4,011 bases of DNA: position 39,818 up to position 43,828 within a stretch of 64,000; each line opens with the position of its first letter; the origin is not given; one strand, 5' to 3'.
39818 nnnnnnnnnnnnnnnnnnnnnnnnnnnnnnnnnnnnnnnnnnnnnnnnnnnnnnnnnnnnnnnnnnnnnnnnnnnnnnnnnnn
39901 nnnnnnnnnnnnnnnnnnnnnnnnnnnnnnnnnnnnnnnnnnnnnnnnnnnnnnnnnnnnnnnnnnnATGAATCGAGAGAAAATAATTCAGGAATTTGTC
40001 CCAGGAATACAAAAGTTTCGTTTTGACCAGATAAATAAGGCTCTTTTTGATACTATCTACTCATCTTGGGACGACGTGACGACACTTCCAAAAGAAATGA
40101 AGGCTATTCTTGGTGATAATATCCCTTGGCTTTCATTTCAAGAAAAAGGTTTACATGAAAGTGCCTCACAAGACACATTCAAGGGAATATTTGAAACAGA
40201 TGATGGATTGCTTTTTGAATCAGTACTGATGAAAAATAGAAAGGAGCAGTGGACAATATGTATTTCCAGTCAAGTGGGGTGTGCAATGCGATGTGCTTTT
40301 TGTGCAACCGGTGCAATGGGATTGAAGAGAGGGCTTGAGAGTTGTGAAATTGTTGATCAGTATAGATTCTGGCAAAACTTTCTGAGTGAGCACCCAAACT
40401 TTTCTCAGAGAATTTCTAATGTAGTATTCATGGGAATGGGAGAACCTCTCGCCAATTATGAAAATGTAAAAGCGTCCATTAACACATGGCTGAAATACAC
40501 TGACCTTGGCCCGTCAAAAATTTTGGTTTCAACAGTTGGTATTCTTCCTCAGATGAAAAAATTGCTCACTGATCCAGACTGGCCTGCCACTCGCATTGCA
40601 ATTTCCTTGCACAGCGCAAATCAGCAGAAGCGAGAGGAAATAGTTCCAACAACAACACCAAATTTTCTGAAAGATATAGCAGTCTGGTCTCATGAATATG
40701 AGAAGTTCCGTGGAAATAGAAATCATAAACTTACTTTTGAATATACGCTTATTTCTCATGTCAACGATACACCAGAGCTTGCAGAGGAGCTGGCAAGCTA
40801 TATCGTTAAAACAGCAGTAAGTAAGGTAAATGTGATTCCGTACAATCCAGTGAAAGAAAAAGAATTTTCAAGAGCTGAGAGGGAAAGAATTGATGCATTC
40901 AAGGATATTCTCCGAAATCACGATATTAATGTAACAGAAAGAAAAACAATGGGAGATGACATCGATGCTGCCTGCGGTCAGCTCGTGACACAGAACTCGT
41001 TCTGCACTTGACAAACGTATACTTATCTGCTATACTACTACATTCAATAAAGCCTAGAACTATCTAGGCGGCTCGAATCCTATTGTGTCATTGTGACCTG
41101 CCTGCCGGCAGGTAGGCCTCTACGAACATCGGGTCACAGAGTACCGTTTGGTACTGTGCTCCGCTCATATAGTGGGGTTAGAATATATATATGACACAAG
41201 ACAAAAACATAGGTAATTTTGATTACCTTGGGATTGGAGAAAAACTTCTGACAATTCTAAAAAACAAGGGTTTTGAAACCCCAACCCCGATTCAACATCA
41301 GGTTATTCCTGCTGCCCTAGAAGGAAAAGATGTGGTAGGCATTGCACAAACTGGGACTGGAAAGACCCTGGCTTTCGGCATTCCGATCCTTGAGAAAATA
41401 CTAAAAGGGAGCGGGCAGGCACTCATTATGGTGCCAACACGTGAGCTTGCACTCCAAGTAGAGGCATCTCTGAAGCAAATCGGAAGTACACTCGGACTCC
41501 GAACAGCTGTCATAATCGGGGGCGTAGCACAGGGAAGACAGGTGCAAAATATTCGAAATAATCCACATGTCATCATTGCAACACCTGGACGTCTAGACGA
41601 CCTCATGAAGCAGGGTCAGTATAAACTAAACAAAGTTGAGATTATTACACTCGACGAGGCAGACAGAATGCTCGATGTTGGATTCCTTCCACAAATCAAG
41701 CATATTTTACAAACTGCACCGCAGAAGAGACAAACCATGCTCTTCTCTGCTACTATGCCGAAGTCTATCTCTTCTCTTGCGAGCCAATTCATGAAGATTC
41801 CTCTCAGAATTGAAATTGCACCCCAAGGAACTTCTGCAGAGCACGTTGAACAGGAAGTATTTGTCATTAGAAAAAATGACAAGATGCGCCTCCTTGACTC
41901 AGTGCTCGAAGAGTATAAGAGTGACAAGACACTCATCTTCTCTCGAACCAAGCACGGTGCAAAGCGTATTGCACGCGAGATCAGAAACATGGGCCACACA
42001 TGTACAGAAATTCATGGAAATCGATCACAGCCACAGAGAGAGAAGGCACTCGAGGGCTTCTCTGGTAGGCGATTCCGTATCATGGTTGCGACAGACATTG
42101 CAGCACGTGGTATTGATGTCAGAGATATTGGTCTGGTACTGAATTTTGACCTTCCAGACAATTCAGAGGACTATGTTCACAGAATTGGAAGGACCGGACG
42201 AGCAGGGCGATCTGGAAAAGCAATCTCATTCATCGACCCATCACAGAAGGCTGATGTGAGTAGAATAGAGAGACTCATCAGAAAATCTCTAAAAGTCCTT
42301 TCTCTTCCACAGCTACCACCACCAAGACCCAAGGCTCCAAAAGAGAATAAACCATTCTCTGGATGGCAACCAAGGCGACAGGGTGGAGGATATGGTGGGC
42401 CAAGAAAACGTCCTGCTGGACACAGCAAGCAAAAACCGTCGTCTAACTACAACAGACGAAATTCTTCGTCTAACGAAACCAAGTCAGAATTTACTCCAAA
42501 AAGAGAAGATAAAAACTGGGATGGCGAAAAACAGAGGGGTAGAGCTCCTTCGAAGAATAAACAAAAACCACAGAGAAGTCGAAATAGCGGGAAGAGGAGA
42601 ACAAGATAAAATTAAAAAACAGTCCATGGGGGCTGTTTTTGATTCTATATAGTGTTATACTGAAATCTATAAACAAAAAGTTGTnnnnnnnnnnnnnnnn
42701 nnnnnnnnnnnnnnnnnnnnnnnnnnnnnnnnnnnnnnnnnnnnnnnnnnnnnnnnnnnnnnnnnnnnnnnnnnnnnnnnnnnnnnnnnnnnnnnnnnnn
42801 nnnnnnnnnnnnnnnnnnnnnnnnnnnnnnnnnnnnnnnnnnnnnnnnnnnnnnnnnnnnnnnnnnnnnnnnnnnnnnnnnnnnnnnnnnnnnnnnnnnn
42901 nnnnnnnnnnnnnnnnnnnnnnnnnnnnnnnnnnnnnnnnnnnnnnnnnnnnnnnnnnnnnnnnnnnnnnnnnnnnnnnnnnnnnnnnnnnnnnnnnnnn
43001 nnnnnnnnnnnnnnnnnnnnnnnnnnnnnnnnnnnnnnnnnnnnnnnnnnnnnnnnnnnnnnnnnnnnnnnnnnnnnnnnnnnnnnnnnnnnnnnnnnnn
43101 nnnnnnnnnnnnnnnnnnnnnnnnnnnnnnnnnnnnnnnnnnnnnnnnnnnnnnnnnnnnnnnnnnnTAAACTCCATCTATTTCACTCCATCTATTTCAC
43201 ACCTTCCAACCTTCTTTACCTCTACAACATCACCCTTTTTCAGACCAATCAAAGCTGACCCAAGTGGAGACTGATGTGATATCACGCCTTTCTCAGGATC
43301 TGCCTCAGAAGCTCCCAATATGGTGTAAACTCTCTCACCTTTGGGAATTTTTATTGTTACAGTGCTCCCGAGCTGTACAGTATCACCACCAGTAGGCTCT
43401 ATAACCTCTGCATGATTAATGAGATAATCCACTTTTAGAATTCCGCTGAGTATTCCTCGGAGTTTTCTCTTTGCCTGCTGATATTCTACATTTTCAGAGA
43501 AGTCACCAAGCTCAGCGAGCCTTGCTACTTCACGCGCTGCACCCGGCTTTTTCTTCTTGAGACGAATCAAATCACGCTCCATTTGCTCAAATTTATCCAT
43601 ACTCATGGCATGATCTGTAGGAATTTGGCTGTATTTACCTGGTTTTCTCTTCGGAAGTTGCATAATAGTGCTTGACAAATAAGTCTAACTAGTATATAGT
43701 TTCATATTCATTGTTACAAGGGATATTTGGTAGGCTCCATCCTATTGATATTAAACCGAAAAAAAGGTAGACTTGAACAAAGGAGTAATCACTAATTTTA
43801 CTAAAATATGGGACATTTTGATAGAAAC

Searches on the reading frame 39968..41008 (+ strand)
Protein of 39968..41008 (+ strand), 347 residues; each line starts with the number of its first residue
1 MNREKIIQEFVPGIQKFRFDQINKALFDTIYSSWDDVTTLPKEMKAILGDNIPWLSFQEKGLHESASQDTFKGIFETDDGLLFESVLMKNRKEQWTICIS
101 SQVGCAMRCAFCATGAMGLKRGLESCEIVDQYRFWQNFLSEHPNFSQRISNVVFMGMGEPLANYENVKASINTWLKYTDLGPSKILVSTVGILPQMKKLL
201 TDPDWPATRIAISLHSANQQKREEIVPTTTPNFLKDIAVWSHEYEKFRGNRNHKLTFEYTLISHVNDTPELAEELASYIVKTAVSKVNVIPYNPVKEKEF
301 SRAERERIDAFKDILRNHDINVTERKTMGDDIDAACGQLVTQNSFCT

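Call 13: find_homologous_proteins(query=window:39968-41008:+, max_evalue=1e-30)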
Query window:39968-41008:+ (347 aa): 7963 proteins with E <= 1e-30 among 8000 candidates; the best 120 are listed.
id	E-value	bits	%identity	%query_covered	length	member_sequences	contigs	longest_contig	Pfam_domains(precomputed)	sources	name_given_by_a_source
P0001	4.6e-236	800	100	100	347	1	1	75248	PF04055.28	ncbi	ncbi:MAG: 23S rRNA (adenine(2503)-C(2))-methyltransferase RlmN [Candidatus Magasanikbacteria bacteri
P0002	1.6e-173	595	76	98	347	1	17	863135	PF04055.28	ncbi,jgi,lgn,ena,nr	ncbi:MAG: 23S rRNA (adenine(2503)-C(2))-methyltransferase RlmN [Candidatus Magasanikbacteria bacteri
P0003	8.7e-161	553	69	98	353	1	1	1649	PF04055.28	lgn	-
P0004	8.8e-161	553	71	98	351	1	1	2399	PF04055.28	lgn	-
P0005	1.1e-159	549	69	99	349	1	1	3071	PF04055.28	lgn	-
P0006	5.5e-158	543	68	99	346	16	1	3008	PF04055.28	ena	-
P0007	2.2e-157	541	69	98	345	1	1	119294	PF04055.28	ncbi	-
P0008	3.1e-157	541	68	100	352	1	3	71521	PF04055.28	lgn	-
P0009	6.8e-157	540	68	99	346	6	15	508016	PF04055.28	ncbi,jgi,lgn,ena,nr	ncbi:MAG TPA: hypothetical protein DEP63_00725 [Candidatus Magasanikbacteria bacterium]|nr:MAG: puta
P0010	8.6e-157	540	68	99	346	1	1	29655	PF04055.28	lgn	-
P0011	1.5e-156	539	69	99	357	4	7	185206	PF04055.28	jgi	-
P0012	7.7e-156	536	70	98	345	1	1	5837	PF04055.28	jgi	-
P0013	8.5e-156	536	68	99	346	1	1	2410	PF04055.28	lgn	-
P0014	1.8e-155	535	70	97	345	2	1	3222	PF04055.28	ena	-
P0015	2.0e-155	535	69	99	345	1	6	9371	PF04055.28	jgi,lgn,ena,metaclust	metaclust:\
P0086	6.2e-135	468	76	77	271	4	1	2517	PF04055.28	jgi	jgi:23S rRNA (adenine2503-C2)-methyltransferase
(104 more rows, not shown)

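Call 15: find_encoding_contigs(protein=P0002, flank=5000, max_places=3)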
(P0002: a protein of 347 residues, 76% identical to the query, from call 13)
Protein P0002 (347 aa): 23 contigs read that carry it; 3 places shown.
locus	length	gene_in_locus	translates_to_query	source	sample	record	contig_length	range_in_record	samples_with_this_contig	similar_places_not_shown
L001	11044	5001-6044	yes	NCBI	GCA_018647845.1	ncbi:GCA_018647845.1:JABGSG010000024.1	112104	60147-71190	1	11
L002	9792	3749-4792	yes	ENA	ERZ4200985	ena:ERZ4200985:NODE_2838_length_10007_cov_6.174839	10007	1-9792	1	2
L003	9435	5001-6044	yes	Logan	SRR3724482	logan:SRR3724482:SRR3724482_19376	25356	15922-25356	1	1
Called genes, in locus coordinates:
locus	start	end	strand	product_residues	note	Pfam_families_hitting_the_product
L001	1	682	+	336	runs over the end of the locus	PF13624:SurA_N_3 (weak), PF13623:SurA_N_2 (weak), PF13616:Rotamase_3, PF00639:Rotamase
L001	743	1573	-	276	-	-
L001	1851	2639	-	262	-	-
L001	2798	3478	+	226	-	PF02463:SMC_N (faint), PF00005:ABC_tran, PF13401:AAA_22 (faint), PF13304:AAA_21 (faint)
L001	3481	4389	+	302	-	PF18075:FtsX_ECD, PF02687:FtsX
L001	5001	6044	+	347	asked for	PF04055:Radical_SAM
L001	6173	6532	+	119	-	-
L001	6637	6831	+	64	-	-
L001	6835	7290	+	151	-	PF00293:NUDIX, PF14815:NUDIX_4 (weak)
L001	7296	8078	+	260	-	PF00459:Inositol_P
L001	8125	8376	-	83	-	PF00076:RRM_1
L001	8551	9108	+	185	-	-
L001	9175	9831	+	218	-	PF20108:DUF6498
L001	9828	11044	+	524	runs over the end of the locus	PF08323:Glyco_transf_5, PF13579:Glyco_trans_4_4 (faint), PF13439:Glyco_transf_4 (weak), PF00534:Glycos_transf_1, PF13692:Glyco_trans_1_4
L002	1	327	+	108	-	?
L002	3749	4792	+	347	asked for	PF04055:Radical_SAM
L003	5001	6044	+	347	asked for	PF04055:Radical_SAM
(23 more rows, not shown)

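Call 16: find_encoding_contigs(protein=P0007, flank=5000, max_places=2)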
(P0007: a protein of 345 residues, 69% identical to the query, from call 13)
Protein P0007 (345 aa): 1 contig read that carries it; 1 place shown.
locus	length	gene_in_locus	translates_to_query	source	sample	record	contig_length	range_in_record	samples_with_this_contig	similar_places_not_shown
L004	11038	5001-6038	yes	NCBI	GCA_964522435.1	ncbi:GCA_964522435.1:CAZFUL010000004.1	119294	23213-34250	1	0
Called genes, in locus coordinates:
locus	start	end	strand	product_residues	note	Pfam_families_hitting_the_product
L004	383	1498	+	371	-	-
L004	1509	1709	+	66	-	-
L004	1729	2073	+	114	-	-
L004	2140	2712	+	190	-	PF04545:Sigma70_r4 (faint), PF07638:Sigma70_ECF (weak), PF04542:Sigma70_r2, PF08281:Sigma70_r4_2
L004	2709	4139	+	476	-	-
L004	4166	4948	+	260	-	PF00535:Glycos_transf_2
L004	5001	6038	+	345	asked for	PF04055:Radical_SAM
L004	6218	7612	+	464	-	PF00270:DEAD, PF04851:ResIII (weak), PF00271:Helicase_C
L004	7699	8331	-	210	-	PF00881:Nitroreductase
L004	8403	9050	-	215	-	PF22564:HAAS (faint), PF04024:PspC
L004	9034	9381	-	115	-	PF03551:PadR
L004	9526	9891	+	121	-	-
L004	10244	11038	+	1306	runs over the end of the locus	PF18501:REC1, PF22222:Cpf1_PI-like (weak), PF18516:RuvC_1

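Call 17: find_encoding_contigs(protein=P0009, flank=5000, max_places=2)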
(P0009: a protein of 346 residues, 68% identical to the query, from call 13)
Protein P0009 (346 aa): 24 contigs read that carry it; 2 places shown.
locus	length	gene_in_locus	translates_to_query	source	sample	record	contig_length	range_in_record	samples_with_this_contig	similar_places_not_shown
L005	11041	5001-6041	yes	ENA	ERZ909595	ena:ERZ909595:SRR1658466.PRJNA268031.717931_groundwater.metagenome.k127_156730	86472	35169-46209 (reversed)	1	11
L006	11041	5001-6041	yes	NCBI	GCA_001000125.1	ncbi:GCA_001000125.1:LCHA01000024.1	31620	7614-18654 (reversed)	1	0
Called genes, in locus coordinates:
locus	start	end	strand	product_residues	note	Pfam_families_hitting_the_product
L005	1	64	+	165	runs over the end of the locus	-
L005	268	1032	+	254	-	-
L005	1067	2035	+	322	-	PF00579:tRNA-synt_1b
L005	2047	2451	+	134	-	-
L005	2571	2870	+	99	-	PF00581:Rhodanese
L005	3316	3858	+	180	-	PF00856:SET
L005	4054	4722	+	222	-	PF01209:Ubie_methyltran (weak), PF03848:TehB (weak), PF05724:TPMT, PF13489:Methyltransf_23, PF13847:Methyltransf_31, PF08241:Methyltransf_11, PF08242:Methyltransf_12, PF13649:Methyltransf_25, +2 more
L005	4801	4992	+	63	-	-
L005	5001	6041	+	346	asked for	PF04055:Radical_SAM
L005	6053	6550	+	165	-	-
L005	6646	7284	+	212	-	PF23477:zf_Tbcl_2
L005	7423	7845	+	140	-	-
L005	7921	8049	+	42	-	-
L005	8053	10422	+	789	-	PF00403:HMA, PF00122:E1-E2_ATPase, PF00702:Hydrolase, PF08282:Hydrolase_3 (faint)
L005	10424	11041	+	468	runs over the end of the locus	PF00403:HMA, PF13386:DsbD_2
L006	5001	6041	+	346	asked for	PF04055:Radical_SAM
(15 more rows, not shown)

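Call 31: find_encoding_contigs(protein=P0086, flank=4000, max_places=2)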
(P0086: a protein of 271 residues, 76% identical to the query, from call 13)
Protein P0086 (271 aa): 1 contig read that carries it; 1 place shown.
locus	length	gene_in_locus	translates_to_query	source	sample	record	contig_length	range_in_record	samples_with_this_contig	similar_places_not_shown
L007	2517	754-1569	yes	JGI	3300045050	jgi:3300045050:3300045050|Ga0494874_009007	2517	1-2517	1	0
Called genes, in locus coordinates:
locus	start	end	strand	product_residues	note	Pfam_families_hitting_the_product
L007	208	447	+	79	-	-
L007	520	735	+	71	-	-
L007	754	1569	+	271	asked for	PF04055:Radical_SAM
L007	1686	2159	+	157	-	-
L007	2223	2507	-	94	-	PF01272:GreA_GreB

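Call 32: find_encoding_contigs(protein=P0004, flank=4000, max_places=2)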
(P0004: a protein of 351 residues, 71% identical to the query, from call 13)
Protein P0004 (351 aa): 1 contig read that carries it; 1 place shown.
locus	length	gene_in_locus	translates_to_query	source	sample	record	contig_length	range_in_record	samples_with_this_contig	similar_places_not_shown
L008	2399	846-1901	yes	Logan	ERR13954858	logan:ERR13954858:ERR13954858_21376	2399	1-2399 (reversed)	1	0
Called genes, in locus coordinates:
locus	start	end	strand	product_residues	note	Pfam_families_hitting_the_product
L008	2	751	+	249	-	?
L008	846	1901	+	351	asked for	PF04055:Radical_SAM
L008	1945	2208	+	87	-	PF13376:OmdA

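Call 33: find_encoding_contigs(protein=P0008, flank=4000, max_places=2)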
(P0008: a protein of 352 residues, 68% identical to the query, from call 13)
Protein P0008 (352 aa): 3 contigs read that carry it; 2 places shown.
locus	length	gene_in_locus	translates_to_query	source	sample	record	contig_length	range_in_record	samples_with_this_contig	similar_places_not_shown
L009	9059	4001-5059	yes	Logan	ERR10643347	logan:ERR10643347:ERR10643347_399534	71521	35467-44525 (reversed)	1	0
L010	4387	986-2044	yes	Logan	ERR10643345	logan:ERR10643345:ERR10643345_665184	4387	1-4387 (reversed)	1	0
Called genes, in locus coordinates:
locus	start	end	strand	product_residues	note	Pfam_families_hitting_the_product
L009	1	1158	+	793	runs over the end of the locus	PF01551:Peptidase_M23 (faint)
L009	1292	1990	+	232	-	-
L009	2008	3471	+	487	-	PF01266:DAO, PF13450:NAD_binding_8 (faint)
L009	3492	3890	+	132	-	PF00903:Glyoxalase (weak), PF22677:Ble-like_N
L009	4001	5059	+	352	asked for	PF04055:Radical_SAM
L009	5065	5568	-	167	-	PF03449:GreA_GreB_N, PF01272:GreA_GreB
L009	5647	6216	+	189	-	PF04542:Sigma70_r2, PF08281:Sigma70_r4_2, PF04545:Sigma70_r4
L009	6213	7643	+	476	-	-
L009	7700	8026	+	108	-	PF00254:FKBP_C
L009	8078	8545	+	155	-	PF01475:FUR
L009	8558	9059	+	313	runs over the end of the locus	PF01297:ZnuA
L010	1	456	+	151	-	?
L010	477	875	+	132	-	PF00903:Glyoxalase (weak), PF22677:Ble-like_N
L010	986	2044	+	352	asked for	PF04055:Radical_SAM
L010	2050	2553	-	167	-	PF03449:GreA_GreB_N, PF01272:GreA_GreB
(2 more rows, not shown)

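Call 34: find_encoding_contigs(protein=P0011, flank=4000, max_places=2)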
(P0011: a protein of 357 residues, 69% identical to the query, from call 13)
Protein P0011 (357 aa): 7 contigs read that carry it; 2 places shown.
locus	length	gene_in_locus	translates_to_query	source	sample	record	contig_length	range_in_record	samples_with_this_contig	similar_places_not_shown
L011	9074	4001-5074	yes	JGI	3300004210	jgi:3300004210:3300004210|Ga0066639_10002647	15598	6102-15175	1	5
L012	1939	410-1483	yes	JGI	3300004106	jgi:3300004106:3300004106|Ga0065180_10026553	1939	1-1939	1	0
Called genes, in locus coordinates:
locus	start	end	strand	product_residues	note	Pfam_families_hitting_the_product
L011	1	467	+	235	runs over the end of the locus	PF01872:RibD_C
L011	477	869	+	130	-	PF07883:Cupin_2 (weak)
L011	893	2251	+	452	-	PF12483:GIDE (weak), PF04011:LemA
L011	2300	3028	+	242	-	PF07826:IMP_cyclohyd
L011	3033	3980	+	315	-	PF01636:APH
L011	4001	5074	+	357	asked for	PF04055:Radical_SAM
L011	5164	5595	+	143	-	PF01475:FUR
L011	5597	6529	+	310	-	PF01297:ZnuA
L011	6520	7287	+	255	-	PF02463:SMC_N (weak), PF00005:ABC_tran, PF00004:AAA (faint), PF13304:AAA_21 (faint)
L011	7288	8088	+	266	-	PF00950:ABC-3, PF01032:FecCD (weak)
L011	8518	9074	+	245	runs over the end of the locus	-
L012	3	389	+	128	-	?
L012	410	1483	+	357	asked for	PF04055:Radical_SAM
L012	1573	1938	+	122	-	?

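Call 39: find_encoding_contigs(protein=P0001, flank=10000, max_places=2)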
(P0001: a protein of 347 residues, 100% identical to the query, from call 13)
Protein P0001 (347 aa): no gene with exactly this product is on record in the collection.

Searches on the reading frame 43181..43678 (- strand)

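Call 42: search_protein_families(library=pfam, proteins=[window:43181-43678:-], max_evalue=0.001)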
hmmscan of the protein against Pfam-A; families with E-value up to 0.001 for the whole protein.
window:43181-43678:- (166 aa): 2 families
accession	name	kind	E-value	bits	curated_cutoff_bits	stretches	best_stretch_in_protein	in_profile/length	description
PF01272.25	GreA_GreB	-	2.2e-19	69.7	26.9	1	99-155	4-62/77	Transcription elongation factor, GreA/GreB, C-term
PF03449.20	GreA_GreB_N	-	1.4e-10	41.7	24.5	1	25-92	3-71/71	Transcription elongation factor, N-terminal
